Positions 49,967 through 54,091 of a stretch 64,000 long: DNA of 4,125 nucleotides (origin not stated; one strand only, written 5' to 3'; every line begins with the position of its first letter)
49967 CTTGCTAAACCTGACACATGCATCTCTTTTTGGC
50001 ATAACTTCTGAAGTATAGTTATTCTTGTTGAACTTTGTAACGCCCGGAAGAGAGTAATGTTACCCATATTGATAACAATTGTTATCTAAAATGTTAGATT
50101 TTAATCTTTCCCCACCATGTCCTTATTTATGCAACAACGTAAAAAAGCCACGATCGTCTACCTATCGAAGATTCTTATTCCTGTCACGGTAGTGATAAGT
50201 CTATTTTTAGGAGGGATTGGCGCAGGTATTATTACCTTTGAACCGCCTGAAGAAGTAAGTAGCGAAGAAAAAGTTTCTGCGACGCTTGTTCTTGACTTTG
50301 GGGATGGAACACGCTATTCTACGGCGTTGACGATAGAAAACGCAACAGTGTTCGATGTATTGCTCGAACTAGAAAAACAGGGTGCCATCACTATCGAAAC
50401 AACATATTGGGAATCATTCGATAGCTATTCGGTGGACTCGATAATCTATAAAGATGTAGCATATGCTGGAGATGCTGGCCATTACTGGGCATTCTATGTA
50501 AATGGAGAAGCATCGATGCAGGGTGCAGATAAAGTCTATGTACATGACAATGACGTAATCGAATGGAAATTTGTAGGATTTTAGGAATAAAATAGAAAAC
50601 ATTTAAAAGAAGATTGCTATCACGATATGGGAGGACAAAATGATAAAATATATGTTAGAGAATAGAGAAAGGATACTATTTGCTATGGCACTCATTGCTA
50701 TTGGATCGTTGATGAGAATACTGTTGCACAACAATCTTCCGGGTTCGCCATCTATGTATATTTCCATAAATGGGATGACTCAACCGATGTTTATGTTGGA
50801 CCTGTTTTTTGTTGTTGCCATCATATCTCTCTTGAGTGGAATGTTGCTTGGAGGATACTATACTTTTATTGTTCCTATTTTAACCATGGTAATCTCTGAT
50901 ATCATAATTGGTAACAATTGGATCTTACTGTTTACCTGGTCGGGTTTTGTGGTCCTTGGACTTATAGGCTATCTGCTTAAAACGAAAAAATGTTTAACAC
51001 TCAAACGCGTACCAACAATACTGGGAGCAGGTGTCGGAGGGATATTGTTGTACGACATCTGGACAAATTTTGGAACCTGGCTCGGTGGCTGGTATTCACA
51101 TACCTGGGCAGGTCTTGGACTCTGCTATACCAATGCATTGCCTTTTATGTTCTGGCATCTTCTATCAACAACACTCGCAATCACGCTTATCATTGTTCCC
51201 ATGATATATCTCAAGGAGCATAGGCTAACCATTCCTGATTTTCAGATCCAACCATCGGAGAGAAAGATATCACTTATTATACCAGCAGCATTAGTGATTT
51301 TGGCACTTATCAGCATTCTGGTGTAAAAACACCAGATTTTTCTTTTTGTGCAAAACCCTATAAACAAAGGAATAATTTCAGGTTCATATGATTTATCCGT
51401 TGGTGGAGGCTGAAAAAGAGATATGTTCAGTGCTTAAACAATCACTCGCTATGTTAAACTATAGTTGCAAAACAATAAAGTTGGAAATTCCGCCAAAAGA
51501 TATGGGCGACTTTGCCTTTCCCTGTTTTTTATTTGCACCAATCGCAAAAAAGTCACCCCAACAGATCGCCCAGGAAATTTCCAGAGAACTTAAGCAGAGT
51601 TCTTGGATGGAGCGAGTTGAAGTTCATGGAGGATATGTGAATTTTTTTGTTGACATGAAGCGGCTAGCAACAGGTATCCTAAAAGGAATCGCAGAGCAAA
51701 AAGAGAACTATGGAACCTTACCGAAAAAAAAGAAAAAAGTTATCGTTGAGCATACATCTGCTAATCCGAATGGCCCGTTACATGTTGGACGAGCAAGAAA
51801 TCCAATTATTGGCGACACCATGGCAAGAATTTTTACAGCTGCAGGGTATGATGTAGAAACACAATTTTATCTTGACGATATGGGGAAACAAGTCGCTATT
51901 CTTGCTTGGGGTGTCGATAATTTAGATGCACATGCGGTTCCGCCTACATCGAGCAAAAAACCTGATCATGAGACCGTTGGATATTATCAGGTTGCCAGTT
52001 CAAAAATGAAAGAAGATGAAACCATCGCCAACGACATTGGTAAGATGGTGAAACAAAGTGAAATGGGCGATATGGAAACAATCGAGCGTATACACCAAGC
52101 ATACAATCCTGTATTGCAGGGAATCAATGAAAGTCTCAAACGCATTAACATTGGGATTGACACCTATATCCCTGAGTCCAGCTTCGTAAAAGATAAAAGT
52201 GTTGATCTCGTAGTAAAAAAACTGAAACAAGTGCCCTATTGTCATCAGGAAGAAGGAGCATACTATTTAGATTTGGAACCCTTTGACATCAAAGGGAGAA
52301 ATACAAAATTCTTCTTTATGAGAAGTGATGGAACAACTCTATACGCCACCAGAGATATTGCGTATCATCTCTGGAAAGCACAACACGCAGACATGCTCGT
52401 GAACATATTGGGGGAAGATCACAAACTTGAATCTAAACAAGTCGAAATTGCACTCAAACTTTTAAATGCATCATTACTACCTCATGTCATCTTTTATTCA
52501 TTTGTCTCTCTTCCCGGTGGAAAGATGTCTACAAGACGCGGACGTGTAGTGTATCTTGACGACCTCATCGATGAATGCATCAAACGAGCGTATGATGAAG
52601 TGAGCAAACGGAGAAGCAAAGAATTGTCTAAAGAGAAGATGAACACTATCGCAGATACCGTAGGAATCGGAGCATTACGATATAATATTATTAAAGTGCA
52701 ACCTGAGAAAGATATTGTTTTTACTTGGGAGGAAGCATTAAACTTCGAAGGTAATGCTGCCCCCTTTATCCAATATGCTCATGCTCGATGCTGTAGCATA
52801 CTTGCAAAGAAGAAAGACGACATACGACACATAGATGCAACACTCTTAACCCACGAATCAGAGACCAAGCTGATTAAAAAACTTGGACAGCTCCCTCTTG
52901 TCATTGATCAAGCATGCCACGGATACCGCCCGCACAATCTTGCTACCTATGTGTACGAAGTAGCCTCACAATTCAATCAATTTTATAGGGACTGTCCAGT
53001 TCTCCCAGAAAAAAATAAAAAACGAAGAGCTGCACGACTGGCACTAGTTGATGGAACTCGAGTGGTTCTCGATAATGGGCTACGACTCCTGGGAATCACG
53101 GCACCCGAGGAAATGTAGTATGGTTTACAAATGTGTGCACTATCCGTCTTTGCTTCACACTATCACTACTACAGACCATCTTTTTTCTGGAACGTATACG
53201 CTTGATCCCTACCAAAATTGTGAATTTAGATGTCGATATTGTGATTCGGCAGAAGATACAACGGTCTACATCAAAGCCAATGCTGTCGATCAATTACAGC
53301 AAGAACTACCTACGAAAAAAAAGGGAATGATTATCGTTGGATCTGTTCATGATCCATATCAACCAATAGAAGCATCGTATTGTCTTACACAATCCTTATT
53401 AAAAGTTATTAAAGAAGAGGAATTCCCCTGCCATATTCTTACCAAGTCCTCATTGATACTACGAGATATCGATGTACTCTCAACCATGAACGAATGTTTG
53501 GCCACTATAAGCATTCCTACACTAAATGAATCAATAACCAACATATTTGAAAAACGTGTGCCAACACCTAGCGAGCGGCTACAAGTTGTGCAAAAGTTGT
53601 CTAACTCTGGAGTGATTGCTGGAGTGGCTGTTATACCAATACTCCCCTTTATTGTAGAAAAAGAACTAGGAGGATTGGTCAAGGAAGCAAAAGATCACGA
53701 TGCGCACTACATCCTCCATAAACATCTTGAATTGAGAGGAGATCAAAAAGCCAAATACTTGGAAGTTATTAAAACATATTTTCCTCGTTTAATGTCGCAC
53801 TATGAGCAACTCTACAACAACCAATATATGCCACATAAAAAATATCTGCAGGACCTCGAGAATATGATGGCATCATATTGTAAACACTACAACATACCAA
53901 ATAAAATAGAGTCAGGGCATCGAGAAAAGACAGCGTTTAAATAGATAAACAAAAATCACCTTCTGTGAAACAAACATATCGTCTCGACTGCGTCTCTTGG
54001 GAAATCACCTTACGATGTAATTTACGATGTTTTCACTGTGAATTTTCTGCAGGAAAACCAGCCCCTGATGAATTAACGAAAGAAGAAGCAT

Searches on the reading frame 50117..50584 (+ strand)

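Call 51: search_protein_families(library=pfam, proteins=[window:50117-50584:+], max_evalue=0.01)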
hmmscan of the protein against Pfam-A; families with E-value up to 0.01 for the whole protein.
window:50117-50584:+ (155 aa): 1 family
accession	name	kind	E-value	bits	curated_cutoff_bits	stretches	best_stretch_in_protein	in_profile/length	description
PF14478.12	DUF4430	-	4.7e-10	40.2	23.8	1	76-152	2-70/72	Domain of unknown function (DUF4430)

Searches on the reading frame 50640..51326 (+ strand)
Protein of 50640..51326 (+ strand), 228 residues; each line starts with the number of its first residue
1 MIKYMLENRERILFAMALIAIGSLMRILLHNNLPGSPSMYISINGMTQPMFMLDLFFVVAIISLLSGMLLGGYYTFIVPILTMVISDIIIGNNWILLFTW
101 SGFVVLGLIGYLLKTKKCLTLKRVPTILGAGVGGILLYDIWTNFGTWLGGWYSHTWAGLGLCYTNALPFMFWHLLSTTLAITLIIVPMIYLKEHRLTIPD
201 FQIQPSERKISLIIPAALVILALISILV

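Call 51: search_protein_families(library=pfam, proteins=[window:50640-51326:+], max_evalue=0.01)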
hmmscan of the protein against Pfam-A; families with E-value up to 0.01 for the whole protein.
window:50640-51326:+ (228 aa): 1 family
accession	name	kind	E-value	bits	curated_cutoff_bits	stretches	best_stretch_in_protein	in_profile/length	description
PF20221.3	DUF6580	-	1.9e-25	90.4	27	1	8-191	3-155/162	Family of unknown function (DUF6580)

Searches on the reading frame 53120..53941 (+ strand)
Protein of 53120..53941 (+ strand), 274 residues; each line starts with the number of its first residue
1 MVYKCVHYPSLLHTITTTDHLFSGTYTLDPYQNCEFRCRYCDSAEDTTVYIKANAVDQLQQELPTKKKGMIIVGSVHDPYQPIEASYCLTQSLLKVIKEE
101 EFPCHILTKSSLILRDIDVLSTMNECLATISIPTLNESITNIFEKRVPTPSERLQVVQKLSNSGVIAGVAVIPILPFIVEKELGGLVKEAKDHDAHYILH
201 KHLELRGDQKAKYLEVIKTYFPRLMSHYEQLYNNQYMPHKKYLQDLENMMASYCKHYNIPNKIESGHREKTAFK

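Call 6: search_protein_families(library=pfam, proteins=[window:53120-53941:+], max_evalue=0.01)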
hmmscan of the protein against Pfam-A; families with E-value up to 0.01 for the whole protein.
window:53120-53941:+ (274 aa): 1 family
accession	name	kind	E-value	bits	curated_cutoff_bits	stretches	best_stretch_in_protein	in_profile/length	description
PF04055.27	Radical_SAM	-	4.3e-12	46.9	29.5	1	30-188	3-164/166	Radical SAM superfamily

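Call 7: search_protein_families(library=ncbifam, proteins=[window:53120-53941:+], max_evalue=0.01)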
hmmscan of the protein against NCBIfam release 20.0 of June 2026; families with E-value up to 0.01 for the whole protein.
window:53120-53941:+ (274 aa): 4 families
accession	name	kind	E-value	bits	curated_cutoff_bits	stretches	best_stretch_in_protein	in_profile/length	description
NF038135.1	rSAM_Rv2578c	equivalog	6.1e-37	127.3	430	1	5-258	42-315/317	Rv2578c family radical SAM protein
NF033668.1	rSAM_PA0069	hypoth_equivalog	7.9e-37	127.1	360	1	25-228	58-279/348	PA0069 family radical SAM protein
TIGR04470.1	rSAM_mob_pairB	equivalog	5.1e-31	108.1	410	1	14-263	8-258/285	radical SAM mobile pair protein B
NF038136.1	rSAM_Rv_intein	exception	1.6e-27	96.6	700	1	46-249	353-563/574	intein-containing Rv2578c family radical SAM protein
